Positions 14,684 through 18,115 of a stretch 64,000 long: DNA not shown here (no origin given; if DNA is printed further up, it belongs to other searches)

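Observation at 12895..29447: Four distinct AsnB-fold glutamine amidotransferase paralogs within 17 kb, each tied to a different glycan-assembly gene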

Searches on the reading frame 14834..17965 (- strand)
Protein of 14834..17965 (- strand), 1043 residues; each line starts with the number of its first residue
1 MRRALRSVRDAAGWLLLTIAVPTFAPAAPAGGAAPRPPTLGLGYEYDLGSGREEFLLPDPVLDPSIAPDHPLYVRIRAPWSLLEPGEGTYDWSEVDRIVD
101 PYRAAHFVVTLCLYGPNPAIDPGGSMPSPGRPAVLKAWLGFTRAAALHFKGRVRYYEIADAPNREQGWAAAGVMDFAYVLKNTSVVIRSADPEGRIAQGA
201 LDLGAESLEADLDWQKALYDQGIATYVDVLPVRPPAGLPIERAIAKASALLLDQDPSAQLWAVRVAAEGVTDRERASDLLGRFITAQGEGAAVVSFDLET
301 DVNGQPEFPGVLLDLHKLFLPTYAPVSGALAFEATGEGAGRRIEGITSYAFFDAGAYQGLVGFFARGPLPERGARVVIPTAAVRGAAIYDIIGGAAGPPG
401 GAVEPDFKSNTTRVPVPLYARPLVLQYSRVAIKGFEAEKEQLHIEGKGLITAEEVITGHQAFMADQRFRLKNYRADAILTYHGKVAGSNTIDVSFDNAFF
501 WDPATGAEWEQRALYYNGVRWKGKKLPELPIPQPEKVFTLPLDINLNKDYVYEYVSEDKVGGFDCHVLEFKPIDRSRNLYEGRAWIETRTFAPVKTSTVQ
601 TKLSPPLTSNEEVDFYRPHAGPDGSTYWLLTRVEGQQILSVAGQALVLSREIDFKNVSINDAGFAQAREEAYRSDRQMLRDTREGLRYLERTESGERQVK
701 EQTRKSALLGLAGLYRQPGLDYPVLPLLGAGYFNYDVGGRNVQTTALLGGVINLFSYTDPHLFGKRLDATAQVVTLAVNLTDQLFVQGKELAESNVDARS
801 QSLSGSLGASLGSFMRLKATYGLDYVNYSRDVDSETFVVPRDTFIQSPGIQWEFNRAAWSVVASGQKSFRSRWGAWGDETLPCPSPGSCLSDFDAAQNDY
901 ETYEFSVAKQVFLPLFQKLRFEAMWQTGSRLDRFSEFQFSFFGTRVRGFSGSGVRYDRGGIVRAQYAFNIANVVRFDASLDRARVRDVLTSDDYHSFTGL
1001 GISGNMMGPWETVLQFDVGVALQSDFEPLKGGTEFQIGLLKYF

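Call 9: search_protein_families(library=pfam, proteins=[window:14834-17965:-], max_evalue=0.001)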
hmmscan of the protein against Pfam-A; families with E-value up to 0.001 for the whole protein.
window:14834-17965:- (1043 aa): 1 family
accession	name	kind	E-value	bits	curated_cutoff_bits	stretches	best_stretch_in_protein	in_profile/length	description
PF17131.11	LolA_like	-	1.1e-05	25.6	30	1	546-600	67-122/184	Outer membrane lipoprotein-sorting protein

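Call 31: search_protein_families(library=ncbifam, proteins=[window:14834-17965:-], max_evalue=0.001)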
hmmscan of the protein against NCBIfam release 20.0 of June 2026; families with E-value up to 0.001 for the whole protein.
window:14834-17965:- (1043 aa): 0 families
